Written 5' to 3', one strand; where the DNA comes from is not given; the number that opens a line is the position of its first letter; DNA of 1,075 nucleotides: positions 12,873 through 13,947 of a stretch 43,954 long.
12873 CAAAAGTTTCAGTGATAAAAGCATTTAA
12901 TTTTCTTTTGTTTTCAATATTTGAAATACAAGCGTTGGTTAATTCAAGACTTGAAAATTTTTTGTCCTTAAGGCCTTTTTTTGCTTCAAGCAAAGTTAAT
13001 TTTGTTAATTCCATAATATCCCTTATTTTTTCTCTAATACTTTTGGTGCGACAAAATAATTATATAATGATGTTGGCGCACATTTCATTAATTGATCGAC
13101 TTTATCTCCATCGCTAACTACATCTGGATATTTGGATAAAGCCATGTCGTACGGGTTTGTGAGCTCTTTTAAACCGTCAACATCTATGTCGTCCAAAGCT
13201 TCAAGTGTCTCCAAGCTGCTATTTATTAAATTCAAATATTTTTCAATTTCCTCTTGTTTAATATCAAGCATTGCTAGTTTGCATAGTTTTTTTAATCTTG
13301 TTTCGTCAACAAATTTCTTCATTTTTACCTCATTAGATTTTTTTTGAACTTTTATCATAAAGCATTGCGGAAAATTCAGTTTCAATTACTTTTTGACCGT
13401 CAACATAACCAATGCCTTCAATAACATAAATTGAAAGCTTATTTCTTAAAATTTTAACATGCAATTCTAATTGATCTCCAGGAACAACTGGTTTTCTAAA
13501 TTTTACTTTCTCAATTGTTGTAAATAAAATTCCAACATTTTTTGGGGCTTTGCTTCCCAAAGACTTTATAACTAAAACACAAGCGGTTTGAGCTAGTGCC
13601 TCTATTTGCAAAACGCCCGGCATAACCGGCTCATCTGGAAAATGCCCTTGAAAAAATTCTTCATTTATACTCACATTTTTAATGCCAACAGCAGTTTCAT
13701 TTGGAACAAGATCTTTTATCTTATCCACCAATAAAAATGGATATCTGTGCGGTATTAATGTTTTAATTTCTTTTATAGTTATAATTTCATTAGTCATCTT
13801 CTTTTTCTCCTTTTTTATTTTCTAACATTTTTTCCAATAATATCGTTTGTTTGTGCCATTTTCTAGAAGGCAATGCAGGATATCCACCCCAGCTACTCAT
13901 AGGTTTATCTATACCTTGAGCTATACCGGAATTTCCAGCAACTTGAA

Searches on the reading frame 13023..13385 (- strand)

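Call 74: search_protein_families(library=pfam, proteins=[window:13023-13385:-], max_evalue=0.001)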
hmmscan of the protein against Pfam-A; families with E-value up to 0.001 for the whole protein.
window:13023-13385:- (120 aa): 1 family
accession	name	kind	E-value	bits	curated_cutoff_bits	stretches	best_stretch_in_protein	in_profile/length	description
PF02686.20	GatC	-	7.2e-07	29.7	23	1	43-112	2-65/66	Glu-tRNAGln amidotransferase C subunit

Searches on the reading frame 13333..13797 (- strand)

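Call 74: search_protein_families(library=pfam, proteins=[window:13333-13797:-], max_evalue=0.001)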
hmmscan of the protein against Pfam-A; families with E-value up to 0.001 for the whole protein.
window:13333-13797:- (154 aa): 3 families
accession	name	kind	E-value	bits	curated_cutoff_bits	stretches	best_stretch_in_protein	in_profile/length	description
PF07977.19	FabA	-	1.3e-34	119.3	23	1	15-140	1-137/138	FabA-like domain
PF22818.2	ApeI-like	-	1.2e-07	32.5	28.5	1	46-120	26-90/119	ApeI dehydratase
PF03061.28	4HBT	-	0.00094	19.9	20.6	0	67-120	11-60/79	Thioesterase superfamily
